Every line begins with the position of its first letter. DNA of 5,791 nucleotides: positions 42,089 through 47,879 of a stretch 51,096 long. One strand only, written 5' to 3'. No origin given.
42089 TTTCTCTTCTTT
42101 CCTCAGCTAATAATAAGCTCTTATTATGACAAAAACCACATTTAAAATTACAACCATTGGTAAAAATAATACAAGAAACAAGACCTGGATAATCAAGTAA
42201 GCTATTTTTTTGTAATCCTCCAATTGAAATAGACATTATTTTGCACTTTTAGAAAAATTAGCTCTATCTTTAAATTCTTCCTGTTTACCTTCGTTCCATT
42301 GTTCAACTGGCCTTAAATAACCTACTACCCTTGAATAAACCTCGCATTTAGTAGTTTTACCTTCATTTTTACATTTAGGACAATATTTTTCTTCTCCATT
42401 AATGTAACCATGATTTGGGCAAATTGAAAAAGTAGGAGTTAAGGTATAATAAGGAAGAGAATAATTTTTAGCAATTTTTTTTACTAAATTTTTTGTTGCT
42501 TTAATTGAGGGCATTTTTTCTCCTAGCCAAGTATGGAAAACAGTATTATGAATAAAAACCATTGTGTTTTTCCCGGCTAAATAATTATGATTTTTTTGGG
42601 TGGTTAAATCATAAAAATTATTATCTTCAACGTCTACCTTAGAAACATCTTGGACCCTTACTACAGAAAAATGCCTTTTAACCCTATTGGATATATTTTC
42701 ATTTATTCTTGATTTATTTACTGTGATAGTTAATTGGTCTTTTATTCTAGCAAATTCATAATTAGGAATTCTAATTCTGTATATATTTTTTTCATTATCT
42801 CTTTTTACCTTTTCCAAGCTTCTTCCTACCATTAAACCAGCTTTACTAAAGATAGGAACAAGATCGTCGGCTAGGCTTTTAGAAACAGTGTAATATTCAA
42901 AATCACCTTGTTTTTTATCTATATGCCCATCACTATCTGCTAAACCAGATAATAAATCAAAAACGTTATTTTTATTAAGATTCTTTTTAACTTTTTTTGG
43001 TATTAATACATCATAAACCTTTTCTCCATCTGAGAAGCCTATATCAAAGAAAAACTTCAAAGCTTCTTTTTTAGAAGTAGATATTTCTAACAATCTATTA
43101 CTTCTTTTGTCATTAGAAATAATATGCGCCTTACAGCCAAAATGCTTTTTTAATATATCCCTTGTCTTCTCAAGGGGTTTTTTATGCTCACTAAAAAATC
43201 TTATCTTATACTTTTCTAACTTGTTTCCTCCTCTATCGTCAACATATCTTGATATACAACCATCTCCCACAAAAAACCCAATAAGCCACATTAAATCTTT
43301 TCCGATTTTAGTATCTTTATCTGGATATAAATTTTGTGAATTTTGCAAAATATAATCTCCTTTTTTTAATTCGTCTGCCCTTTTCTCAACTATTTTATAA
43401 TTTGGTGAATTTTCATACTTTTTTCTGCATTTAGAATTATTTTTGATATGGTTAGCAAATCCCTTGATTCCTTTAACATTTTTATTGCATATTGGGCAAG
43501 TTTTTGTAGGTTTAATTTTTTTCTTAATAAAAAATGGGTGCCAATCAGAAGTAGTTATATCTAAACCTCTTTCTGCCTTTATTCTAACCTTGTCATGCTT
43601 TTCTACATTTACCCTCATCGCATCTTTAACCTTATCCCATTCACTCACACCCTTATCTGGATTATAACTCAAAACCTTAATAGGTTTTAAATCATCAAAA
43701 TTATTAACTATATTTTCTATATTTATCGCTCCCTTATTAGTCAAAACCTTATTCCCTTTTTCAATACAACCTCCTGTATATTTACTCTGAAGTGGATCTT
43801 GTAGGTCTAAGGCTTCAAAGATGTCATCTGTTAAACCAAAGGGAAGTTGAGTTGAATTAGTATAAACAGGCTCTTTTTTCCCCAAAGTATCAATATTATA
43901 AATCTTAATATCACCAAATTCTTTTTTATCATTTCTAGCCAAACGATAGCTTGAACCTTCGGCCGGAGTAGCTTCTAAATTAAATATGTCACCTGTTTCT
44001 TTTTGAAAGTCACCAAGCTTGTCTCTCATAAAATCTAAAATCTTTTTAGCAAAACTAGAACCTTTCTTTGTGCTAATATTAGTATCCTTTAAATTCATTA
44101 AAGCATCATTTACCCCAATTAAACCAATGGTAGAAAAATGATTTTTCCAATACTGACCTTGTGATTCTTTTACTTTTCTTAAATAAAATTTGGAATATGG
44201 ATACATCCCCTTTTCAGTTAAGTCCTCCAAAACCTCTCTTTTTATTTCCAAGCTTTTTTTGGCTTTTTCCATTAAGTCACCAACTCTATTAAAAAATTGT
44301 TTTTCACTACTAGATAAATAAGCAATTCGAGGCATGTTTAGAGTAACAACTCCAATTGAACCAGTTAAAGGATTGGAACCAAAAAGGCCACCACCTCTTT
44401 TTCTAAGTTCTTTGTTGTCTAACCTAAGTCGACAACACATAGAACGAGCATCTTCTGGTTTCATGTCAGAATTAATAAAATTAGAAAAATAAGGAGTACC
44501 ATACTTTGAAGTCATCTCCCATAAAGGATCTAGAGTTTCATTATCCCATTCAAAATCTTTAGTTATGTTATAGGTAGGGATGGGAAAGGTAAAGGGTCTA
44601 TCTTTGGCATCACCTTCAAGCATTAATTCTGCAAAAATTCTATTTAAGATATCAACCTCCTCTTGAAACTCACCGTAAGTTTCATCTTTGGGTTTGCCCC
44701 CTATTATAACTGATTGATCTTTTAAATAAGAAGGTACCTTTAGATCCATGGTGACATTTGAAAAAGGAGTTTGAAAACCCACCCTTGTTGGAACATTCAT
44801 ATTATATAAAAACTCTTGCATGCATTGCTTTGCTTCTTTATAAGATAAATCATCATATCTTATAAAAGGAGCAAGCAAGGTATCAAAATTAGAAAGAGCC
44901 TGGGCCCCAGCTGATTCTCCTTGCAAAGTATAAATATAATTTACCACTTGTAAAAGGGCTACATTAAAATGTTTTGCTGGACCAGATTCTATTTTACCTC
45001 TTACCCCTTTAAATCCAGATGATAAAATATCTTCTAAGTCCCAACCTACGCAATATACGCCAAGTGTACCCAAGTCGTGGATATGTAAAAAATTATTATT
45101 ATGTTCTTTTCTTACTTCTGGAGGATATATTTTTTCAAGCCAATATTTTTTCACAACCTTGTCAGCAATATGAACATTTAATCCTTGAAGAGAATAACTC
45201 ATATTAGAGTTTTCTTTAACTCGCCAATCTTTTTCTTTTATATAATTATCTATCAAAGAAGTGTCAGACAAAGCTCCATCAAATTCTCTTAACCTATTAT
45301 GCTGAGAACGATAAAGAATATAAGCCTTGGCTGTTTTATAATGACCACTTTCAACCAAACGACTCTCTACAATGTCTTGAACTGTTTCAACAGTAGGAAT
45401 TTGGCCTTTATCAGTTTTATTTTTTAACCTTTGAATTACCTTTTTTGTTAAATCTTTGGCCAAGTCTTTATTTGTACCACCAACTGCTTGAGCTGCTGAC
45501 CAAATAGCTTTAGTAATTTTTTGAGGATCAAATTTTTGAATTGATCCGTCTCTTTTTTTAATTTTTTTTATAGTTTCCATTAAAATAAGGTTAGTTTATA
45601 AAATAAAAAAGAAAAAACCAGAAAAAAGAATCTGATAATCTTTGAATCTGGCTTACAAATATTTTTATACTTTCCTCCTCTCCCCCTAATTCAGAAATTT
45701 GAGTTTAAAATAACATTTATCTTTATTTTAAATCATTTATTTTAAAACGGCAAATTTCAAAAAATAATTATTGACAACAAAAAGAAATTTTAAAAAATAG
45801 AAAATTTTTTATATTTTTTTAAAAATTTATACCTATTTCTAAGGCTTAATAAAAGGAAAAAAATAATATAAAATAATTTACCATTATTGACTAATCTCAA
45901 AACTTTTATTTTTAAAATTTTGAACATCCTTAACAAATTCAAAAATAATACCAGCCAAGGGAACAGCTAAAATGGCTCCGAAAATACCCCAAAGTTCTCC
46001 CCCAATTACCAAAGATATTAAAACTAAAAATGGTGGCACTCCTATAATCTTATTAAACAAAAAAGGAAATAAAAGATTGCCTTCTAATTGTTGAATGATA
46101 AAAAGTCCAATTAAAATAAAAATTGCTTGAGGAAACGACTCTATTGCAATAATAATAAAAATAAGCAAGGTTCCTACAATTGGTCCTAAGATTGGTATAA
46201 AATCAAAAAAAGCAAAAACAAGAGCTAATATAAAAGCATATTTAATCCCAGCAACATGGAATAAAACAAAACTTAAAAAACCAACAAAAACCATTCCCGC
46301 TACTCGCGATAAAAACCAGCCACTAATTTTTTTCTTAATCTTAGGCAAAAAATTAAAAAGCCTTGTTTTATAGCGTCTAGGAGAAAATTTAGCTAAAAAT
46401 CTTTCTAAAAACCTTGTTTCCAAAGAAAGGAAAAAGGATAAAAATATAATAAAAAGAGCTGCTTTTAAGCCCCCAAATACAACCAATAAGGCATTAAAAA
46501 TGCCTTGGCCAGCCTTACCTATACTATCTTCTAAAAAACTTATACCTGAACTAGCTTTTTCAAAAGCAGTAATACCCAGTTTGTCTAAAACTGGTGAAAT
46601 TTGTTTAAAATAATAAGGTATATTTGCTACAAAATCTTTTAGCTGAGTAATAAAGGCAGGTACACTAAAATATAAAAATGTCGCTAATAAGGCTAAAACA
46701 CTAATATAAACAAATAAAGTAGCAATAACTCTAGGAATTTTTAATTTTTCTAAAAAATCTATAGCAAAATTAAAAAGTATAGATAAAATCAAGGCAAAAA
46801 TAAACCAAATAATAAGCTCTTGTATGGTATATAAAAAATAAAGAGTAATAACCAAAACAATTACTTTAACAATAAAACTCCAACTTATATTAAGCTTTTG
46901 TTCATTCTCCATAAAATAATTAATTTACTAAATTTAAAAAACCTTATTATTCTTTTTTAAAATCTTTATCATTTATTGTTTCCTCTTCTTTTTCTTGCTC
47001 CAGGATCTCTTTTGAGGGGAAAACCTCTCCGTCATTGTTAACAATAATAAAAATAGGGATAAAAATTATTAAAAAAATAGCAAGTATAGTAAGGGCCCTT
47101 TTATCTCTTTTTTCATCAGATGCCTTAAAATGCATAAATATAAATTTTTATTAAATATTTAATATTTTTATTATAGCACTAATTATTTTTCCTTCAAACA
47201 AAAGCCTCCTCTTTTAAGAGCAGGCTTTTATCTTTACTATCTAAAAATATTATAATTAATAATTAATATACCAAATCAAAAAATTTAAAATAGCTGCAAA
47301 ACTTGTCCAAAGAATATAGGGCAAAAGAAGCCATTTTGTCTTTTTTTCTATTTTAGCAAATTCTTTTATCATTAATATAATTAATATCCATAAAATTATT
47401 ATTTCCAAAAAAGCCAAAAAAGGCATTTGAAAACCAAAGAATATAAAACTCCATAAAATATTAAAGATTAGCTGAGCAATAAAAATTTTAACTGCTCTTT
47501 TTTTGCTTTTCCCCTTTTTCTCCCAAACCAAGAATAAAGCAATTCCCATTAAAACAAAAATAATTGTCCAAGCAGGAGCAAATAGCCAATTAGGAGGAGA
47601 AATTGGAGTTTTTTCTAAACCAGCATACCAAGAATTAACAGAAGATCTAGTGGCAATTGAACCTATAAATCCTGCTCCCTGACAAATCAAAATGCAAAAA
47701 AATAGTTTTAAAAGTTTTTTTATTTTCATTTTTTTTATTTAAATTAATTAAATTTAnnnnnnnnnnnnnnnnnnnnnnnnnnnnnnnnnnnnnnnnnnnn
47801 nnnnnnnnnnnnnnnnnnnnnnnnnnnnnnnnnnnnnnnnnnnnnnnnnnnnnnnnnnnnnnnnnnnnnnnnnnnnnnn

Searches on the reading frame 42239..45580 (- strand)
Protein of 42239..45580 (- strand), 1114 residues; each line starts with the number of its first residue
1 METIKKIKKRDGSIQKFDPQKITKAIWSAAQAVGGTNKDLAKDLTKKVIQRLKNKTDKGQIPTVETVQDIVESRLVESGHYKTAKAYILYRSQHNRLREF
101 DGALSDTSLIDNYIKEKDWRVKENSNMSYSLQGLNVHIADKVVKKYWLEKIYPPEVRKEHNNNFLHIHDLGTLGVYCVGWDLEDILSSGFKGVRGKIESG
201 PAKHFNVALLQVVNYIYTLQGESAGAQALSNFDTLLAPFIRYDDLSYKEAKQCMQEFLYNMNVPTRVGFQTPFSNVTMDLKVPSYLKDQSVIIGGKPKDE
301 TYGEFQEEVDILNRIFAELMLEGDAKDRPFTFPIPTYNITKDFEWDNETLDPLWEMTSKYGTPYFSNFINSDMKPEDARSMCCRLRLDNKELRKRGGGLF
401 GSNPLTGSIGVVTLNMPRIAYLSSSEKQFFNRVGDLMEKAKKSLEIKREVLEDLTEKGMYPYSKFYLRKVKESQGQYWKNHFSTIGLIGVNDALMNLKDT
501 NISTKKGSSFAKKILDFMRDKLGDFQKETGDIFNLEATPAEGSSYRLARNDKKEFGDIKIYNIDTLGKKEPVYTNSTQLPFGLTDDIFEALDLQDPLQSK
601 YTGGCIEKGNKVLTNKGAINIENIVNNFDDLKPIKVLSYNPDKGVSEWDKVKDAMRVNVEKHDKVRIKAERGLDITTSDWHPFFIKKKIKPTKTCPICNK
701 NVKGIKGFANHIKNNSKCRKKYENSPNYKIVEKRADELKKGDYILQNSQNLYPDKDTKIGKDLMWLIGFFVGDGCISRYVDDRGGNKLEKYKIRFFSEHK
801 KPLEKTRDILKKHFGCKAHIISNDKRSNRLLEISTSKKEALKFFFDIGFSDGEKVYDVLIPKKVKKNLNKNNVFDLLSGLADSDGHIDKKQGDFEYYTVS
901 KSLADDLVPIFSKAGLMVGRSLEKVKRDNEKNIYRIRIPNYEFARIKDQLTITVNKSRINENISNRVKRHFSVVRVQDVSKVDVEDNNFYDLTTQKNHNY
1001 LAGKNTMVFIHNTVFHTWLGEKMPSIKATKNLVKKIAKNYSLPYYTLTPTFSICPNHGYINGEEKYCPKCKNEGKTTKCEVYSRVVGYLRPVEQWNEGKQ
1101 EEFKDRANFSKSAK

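Call 22: search_protein_families(library=pfam, proteins=[window:42239-45580:-], max_evalue=0.001)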
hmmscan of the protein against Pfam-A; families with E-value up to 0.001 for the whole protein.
window:42239-45580:- (1114 aa): 5 families
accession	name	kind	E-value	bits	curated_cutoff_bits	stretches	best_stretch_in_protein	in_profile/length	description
PF13597.11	NRDD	-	2e-188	628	26.2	2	123-607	1-473/562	Anaerobic ribonucleoside-triphosphate reductase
PF03477.21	ATP-cone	-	5.1e-23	81.9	25.8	1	6-95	2-87/88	ATP cone domain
PF14890.11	Intein_splicing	-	2.1e-15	57.3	35.8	1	726-1012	74-155/155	Intein splicing domain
PF14528.11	LAGLIDADG_3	-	6.4e-13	49.2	22.5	2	876-945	6-76/82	LAGLIDADG-like domain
PF24333.1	DUF7501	-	4.7e-05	23.9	27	1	690-724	8-43/58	Family of unknown function (DUF7501)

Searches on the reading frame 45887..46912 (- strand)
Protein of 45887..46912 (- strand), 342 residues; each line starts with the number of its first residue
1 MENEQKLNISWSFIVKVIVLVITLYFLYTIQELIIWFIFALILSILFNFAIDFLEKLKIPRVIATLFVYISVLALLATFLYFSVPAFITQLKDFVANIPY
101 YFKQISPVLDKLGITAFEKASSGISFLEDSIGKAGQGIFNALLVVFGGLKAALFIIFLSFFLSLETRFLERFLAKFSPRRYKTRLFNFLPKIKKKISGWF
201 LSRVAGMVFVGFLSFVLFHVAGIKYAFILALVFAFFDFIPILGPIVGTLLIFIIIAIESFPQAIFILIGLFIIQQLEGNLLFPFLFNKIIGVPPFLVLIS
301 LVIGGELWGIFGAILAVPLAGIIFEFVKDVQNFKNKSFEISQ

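Call 22: search_protein_families(library=pfam, proteins=[window:45887-46912:-], max_evalue=0.001)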
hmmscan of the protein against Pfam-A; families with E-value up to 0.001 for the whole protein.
window:45887-46912:- (342 aa): 1 family
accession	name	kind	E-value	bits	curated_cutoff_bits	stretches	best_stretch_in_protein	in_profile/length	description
PF01594.21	AI-2E_transport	-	3.9e-58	197.6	34.3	1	17-329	5-325/327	AI-2E family transporter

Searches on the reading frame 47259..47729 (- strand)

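Call 22: search_protein_families(library=pfam, proteins=[window:47259-47729:-], max_evalue=0.001)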
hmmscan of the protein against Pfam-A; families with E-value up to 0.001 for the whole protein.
window:47259-47729:- (157 aa): 1 family
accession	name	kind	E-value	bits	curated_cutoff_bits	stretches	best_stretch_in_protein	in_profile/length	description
PF03073.20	TspO_MBR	-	1.1e-47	161.8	24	1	12-153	1-144/145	TspO/MBR family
